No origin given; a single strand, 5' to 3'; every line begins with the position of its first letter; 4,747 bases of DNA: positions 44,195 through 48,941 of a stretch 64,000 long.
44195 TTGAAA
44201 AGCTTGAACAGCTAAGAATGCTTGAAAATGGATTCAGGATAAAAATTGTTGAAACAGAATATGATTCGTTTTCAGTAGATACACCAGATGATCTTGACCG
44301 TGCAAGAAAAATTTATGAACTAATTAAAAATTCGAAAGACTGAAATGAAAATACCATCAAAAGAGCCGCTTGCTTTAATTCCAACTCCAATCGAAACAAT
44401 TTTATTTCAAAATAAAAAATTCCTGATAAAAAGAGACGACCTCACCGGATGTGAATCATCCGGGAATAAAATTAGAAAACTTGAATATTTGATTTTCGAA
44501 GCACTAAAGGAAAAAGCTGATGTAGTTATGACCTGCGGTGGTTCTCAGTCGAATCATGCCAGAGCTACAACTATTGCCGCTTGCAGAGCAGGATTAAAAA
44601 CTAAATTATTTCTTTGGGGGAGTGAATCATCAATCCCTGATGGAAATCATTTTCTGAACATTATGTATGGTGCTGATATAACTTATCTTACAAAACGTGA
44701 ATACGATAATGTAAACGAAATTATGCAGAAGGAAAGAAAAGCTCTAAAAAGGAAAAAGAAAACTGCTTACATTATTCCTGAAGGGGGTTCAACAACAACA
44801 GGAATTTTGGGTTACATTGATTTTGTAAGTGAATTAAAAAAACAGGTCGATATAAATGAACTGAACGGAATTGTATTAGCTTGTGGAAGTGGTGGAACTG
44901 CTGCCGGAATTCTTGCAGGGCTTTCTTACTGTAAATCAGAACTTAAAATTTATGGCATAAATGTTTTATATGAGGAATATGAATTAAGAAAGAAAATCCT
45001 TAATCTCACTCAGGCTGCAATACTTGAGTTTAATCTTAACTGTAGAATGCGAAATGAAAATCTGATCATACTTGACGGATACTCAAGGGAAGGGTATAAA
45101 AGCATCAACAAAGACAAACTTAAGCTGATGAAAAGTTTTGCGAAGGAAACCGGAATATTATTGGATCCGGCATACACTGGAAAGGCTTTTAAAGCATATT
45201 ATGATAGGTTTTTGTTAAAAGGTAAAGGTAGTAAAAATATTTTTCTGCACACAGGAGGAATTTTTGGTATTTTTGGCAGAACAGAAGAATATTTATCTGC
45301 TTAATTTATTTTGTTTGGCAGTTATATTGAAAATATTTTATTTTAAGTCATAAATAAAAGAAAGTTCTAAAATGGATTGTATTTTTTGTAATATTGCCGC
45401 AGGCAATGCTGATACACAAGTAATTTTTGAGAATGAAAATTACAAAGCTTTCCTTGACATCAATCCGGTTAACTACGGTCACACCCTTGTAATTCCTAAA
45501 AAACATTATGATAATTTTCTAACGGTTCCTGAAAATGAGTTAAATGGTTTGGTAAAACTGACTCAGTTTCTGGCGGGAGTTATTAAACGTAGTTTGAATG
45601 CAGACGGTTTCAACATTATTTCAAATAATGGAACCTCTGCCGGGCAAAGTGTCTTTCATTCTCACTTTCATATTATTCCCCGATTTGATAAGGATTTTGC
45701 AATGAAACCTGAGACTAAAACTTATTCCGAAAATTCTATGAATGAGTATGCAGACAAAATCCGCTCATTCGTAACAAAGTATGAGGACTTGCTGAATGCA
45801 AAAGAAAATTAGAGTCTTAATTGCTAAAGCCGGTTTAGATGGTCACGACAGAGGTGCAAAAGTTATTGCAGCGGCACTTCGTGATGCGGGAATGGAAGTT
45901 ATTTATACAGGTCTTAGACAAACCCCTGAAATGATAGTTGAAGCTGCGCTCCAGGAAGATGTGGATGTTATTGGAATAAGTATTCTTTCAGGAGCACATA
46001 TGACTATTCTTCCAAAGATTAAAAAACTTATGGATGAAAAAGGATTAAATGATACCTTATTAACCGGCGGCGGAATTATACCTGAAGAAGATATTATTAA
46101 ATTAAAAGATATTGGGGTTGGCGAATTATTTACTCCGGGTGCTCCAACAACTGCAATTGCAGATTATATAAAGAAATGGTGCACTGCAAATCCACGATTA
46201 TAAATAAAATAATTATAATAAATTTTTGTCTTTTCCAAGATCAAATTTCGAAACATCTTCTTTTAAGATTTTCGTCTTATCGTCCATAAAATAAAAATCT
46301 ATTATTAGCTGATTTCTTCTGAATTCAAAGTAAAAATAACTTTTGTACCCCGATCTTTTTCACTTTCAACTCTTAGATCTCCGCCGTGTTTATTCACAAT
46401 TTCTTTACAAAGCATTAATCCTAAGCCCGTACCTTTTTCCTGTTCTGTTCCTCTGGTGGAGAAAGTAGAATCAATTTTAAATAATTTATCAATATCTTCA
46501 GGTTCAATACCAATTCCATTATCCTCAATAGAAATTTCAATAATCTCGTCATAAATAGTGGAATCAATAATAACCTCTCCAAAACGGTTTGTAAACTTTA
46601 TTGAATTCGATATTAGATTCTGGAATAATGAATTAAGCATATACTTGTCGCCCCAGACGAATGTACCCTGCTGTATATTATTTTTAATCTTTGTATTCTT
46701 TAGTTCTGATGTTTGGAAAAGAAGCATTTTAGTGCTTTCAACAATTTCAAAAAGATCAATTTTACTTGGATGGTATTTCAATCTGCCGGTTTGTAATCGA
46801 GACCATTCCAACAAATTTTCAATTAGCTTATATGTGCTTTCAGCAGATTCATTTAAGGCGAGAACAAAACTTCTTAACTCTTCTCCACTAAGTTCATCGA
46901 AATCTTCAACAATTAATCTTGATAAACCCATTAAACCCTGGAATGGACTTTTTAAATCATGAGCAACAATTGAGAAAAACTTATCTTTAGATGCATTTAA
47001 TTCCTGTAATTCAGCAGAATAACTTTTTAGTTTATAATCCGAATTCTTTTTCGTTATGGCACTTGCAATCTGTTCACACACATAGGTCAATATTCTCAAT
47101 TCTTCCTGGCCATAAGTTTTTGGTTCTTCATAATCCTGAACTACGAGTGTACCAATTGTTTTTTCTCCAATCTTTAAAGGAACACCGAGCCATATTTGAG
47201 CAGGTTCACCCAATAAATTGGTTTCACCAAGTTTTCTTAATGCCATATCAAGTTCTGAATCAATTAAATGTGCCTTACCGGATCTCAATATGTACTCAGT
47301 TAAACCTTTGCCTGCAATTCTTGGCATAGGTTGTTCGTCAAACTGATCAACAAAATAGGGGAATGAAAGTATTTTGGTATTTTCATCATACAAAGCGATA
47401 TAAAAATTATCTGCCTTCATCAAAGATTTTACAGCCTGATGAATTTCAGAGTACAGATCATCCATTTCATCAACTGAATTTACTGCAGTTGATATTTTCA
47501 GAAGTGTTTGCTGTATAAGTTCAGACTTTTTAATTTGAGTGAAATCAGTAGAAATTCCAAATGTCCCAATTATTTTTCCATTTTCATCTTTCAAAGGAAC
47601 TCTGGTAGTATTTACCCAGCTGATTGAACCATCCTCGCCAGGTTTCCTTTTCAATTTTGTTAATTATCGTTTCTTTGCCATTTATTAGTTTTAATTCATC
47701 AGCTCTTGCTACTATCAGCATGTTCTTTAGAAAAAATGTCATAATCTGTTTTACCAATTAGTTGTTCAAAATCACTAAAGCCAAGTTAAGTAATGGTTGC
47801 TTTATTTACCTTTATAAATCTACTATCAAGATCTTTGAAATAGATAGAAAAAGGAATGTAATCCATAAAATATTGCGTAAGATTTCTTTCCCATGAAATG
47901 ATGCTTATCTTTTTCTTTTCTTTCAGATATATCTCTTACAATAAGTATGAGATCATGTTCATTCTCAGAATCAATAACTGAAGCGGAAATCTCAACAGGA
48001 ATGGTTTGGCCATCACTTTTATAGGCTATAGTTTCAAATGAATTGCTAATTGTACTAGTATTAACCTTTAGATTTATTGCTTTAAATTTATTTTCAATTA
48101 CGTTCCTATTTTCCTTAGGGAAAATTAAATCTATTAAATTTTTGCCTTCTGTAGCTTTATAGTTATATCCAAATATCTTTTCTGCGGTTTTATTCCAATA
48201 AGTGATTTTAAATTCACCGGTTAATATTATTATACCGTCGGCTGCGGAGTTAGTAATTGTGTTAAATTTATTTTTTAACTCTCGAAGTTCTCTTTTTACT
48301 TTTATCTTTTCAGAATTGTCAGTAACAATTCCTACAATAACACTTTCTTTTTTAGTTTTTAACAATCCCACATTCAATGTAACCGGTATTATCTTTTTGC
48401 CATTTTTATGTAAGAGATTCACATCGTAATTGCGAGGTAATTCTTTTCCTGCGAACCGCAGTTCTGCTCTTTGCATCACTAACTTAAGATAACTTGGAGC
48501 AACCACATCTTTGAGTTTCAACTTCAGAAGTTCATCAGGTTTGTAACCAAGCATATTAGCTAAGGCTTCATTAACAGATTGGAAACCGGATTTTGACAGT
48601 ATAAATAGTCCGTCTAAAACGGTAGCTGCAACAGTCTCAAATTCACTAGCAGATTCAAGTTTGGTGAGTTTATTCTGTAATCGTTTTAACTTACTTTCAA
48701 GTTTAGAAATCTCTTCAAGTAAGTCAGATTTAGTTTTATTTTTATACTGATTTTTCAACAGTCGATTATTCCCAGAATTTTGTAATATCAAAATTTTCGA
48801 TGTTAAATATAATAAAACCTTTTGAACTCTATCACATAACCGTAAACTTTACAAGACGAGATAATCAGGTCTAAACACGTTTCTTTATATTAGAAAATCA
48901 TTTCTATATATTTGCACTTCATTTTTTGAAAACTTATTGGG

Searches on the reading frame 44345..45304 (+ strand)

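Call 69: search_protein_families(library=pfam, proteins=[window:44345-45304:+], max_evalue=0.0001)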
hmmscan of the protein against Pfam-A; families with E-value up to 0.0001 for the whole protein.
window:44345-45304:+ (319 aa): 1 family
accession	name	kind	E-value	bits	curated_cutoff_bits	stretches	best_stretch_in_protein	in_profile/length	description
PF00291.31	PALP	-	1.9e-31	110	35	1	12-304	6-295/295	Pyridoxal-phosphate dependent enzyme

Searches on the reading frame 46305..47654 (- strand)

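Call 69: search_protein_families(library=pfam, proteins=[window:46305-47654:-], max_evalue=0.0001)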
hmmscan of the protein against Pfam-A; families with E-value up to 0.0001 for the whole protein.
window:46305-47654:- (449 aa): 5 families
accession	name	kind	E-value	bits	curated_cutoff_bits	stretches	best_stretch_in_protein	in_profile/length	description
PF02518.31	HATPase_c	-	1.3e-25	90.5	26.4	1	336-445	2-109/111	Histidine kinase-, DNA gyrase B-, and HSP90-like ATPase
PF13185.12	GAF_2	-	1.1e-15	58.5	28.6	1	63-200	3-135/136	GAF domain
PF01590.32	GAF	-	1e-10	42.7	22.4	1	64-200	2-133/133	GAF domain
PF00512.31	HisKA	-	1.9e-09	37.8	26.9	1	223-290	2-66/66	His Kinase A (phospho-acceptor) domain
PF13492.12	GAF_3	-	1.5e-06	29.1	27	1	63-200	1-127/129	GAF domain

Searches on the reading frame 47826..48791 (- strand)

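Call 69: search_protein_families(library=pfam, proteins=[window:47826-48791:-], max_evalue=0.0001)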
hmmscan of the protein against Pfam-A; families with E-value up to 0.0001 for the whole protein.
window:47826-48791:- (321 aa): 5 families
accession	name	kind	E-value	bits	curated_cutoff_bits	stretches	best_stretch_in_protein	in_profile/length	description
PF13426.13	PAS_9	-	6.7e-27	94.2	27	2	185-290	2-103/103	PAS domain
PF00989.32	PAS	-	1.7e-20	73.5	22.6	1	176-288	3-113/113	PAS fold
PF13188.13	PAS_8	-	1.9e-14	53.4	21.8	1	174-225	1-52/65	PAS domain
PF08447.18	PAS_3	-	2.6e-12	47.3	25.6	0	72-132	3-64/89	PAS fold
PF08448.16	PAS_4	-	1.6e-08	35.1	23.1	1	181-293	2-110/110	PAS fold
